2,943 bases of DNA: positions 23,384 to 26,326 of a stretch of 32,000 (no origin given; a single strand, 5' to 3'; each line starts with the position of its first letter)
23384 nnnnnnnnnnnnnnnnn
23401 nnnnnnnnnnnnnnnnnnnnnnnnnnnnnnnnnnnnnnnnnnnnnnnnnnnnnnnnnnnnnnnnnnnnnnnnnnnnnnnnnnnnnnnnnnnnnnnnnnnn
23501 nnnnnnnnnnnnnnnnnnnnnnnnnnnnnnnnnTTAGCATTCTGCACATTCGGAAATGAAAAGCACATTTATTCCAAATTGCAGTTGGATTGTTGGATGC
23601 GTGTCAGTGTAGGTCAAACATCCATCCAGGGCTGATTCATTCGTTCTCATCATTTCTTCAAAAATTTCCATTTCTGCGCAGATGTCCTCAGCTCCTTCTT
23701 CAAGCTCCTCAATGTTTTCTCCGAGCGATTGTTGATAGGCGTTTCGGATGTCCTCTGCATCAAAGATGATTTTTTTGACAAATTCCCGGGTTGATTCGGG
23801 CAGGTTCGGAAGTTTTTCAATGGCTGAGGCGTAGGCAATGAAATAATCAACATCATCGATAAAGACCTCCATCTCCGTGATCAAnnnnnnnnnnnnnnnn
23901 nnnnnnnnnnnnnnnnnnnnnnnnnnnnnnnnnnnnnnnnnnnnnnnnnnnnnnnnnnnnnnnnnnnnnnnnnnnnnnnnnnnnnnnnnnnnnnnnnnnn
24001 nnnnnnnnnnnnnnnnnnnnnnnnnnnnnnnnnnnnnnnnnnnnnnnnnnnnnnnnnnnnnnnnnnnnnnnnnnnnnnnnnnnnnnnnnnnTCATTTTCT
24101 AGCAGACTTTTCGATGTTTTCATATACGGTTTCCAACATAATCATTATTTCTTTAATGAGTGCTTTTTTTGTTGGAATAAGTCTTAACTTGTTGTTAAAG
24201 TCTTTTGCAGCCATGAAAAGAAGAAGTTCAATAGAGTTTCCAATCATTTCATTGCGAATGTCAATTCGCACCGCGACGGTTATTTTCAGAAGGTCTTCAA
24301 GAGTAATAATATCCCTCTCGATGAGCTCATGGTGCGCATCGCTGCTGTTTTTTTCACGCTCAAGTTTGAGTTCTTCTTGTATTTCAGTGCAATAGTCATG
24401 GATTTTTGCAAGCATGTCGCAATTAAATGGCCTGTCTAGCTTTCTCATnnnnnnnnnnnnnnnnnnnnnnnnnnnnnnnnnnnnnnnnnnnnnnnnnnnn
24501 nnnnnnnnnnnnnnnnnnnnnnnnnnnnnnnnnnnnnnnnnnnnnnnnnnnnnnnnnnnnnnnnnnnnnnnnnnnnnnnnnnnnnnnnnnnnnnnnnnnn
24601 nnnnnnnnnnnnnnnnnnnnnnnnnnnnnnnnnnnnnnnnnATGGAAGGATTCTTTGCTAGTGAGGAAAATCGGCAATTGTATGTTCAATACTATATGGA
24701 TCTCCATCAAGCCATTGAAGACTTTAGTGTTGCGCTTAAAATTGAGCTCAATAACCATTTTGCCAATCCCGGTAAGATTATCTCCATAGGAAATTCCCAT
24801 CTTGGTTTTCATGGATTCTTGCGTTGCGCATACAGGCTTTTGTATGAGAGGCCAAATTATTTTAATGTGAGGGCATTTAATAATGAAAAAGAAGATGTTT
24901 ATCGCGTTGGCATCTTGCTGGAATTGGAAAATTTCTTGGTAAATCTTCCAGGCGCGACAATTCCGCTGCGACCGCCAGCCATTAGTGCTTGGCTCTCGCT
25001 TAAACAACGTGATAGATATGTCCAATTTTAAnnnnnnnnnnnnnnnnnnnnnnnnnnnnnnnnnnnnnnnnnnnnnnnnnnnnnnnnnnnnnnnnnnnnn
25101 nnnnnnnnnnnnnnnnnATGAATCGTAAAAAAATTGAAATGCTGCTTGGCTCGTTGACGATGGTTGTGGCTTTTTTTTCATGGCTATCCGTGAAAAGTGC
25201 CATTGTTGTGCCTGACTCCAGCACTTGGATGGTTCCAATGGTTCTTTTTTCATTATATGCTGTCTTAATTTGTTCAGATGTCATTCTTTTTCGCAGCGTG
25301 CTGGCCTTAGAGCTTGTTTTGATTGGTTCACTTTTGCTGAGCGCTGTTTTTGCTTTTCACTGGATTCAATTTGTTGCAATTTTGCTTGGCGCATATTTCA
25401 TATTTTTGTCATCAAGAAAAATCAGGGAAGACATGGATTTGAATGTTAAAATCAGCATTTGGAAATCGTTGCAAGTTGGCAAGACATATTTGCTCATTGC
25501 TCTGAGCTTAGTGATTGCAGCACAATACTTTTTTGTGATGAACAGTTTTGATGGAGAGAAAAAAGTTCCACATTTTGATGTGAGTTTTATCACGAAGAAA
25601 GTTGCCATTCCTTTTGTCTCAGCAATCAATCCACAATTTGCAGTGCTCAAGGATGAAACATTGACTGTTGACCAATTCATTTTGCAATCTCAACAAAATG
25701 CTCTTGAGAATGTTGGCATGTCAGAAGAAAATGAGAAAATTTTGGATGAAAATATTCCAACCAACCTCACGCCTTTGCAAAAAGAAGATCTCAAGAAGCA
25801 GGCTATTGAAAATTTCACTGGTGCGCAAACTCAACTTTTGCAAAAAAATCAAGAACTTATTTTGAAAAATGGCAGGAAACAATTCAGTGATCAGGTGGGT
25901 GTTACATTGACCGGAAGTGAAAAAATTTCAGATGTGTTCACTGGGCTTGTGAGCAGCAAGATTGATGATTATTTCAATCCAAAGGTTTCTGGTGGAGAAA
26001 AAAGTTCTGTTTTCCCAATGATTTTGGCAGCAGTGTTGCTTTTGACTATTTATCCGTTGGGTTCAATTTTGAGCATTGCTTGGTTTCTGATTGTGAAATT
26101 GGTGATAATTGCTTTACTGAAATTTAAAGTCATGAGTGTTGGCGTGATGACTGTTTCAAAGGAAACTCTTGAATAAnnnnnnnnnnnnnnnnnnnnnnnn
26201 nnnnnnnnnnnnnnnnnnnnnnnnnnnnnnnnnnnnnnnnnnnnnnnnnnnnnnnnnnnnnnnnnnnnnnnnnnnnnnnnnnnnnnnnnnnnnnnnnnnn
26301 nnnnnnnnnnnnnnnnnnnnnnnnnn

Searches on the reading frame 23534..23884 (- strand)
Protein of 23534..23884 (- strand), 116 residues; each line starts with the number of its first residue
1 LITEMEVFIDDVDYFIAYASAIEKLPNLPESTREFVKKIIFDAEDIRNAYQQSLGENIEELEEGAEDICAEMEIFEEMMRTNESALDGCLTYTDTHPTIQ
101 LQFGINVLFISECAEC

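Call 3: search_protein_families(library=pfam, proteins=[window:23534-23884:-], max_evalue=1)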
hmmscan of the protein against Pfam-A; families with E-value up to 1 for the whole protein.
window:23534-23884:- (116 aa): 2 families
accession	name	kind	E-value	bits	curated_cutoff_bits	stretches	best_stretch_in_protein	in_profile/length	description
PF14287.11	DUF4368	-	0.095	13.4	25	1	4-47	4-48/67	Domain of unknown function (DUF4368)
PF05823.17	Gp-FAR-1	-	0.12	13.2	29.2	1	23-73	66-116/149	Nematode fatty acid retinoid binding protein (Gp-FAR-1)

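Call 4: search_protein_families(library=padloc, proteins=[window:23534-23884:-], max_evalue=1)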
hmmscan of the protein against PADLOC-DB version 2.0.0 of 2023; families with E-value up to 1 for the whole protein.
window:23534-23884:- (116 aa): 0 families

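Call 6: search_protein_families(library=ncbifam, proteins=[window:23534-23884:-], max_evalue=1)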
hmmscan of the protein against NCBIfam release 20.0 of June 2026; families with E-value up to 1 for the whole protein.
window:23534-23884:- (116 aa): 5 families
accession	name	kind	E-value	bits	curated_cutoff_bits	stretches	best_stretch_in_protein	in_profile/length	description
NF008652.0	PRK11649.1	equivalog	0.048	12.3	341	1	29-114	42-124/439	murein DD-endopeptidase MepM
TIGR02343.1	chap_CCT_epsi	equivalog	0.048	12.3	710.5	1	45-93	127-175/532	T-complex protein 1 subunit epsilon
NF001685.0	PRK00443.1-5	equivalog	0.06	12.6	513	1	27-81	80-127/266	glucosamine-6-phosphate deaminase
NF047388.1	SA1320_fam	subfamily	0.12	10.8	230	1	31-79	595-643/644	SA1320 family protein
NF050090.1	AlifAldimDhtsOxdA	equivalog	0.16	11.3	600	1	34-83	262-311/349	aliphatic aldoxime dehydratase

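Call 7: search_protein_families(library=phrogs, proteins=[window:23534-23884:-], max_evalue=1)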
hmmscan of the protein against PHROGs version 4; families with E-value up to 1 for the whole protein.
window:23534-23884:- (116 aa): 1 family
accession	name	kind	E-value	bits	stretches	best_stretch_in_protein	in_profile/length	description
phrog_9583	-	unknown function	0.016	16.7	1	11-81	24-92/113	-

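Call 92: search_solved_structures(query=window:23534-23884:-, max_evalue=1)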
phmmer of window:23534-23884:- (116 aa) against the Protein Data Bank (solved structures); distinct sequences matched with E-value up to 1: 2.
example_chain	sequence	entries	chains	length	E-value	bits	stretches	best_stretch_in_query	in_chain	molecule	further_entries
8fwd_1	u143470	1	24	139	0.35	14.3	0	15-63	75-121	O43-rpxdoc-EK1_B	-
6b85_J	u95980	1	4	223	0.49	13.8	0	16-66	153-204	TMHC4_R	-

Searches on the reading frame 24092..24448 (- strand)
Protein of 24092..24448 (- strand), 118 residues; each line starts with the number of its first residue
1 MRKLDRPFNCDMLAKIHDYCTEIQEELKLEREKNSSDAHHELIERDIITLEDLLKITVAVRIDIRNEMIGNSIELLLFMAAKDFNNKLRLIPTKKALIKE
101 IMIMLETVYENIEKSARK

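Call 3: search_protein_families(library=pfam, proteins=[window:24092-24448:-], max_evalue=1)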
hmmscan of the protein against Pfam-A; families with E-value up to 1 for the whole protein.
window:24092-24448:- (118 aa): 0 families

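Call 4: search_protein_families(library=padloc, proteins=[window:24092-24448:-], max_evalue=1)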
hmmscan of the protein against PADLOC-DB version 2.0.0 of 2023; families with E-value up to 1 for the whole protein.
window:24092-24448:- (118 aa): 0 families

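Call 6: search_protein_families(library=ncbifam, proteins=[window:24092-24448:-], max_evalue=1)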
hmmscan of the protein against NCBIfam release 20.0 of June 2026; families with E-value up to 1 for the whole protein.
window:24092-24448:- (118 aa): 0 families

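Call 7: search_protein_families(library=phrogs, proteins=[window:24092-24448:-], max_evalue=1)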
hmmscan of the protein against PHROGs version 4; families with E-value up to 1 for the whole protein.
window:24092-24448:- (118 aa): 1 family
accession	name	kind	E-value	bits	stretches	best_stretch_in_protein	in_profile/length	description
phrog_33720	-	unknown function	0.041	15.1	1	19-88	6-73/148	-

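Call 90: search_solved_structures(query=window:24092-24448:-, max_evalue=1)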
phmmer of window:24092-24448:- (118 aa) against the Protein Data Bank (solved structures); distinct sequences matched with E-value up to 1: 0.

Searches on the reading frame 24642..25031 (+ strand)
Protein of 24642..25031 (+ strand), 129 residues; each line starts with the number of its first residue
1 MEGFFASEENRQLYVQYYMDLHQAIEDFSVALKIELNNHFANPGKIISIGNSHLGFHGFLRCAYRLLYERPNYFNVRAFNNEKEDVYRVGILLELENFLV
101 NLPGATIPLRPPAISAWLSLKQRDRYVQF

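Call 3: search_protein_families(library=pfam, proteins=[window:24642-25031:+], max_evalue=1)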
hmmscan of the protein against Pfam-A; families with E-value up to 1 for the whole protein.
window:24642-25031:+ (129 aa): 1 family
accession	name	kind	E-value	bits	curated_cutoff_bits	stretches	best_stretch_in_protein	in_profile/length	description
PF17018.10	MICSWaP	-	0.2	11.6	27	1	4-41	6-45/195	Spore wall protein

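Call 4: search_protein_families(library=padloc, proteins=[window:24642-25031:+], max_evalue=1)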
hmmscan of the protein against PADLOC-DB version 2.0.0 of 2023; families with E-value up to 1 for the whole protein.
window:24642-25031:+ (129 aa): 0 families

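Call 6: search_protein_families(library=ncbifam, proteins=[window:24642-25031:+], max_evalue=1)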
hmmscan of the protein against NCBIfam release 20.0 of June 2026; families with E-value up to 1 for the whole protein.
window:24642-25031:+ (129 aa): 0 families

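Call 7: search_protein_families(library=phrogs, proteins=[window:24642-25031:+], max_evalue=1)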
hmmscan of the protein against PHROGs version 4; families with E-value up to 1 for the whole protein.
window:24642-25031:+ (129 aa): 0 families

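Call 50: search_protein_representatives(protein=window:24642-25031:+)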
Query: 129 residues. Proteins with E-value up to 0.001 (for the whole library): 5; up to 1e-10: 1; up to 1e-30: 1. The best 5 are listed.
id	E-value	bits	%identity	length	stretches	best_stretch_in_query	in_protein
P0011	2.8e-82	289.1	100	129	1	1-129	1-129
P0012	3.0e-10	56.2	36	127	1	3-119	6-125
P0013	1.6e-06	44.2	37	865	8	10-42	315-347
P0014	5.3e-06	42.5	37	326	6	20-60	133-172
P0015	4.2e-05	39.6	32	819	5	19-54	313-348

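Call 80: find_encoding_contigs(protein=P0012, flank=8000)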
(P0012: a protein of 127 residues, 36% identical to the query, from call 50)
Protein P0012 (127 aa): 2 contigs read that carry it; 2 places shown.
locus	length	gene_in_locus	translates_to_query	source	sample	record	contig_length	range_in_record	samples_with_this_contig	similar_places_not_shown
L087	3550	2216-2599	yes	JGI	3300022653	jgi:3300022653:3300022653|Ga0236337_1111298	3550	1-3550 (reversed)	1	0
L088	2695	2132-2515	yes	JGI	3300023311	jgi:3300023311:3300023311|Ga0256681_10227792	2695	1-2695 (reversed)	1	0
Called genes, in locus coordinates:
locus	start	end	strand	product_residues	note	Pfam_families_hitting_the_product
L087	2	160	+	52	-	?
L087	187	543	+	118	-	-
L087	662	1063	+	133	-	PF20310:HTH_Tnp_2 (faint)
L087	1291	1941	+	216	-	PF00665:rve, PF13683:rve_3, PF13333:rve_2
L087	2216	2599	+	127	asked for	-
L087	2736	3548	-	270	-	?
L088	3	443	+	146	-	?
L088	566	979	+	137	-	PF20310:HTH_Tnp_2 (weak)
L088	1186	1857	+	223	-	PF00665:rve, PF13683:rve_3, PF13333:rve_2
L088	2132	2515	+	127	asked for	-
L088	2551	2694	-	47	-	?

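Call 91: search_solved_structures(query=window:24642-25031:+, max_evalue=1)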
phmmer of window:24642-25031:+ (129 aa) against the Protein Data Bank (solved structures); distinct sequences matched with E-value up to 1: 0.

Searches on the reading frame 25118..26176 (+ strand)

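Call 3: search_protein_families(library=pfam, proteins=[window:25118-26176:+], max_evalue=1)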
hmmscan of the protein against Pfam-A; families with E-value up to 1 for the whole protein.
window:25118-26176:+ (352 aa): 0 families

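Call 4: search_protein_families(library=padloc, proteins=[window:25118-26176:+], max_evalue=1)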
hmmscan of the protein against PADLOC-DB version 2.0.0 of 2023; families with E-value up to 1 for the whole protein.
window:25118-26176:+ (352 aa): 0 families

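Call 6: search_protein_families(library=ncbifam, proteins=[window:25118-26176:+], max_evalue=1)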
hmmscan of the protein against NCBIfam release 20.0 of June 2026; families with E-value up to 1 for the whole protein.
window:25118-26176:+ (352 aa): 0 families

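Call 7: search_protein_families(library=phrogs, proteins=[window:25118-26176:+], max_evalue=1)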
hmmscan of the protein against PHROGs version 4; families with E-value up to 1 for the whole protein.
window:25118-26176:+ (352 aa): 1 family
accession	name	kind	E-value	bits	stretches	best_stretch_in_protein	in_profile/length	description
phrog_905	-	unknown function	0.78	10.8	0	6-20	3-17/47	-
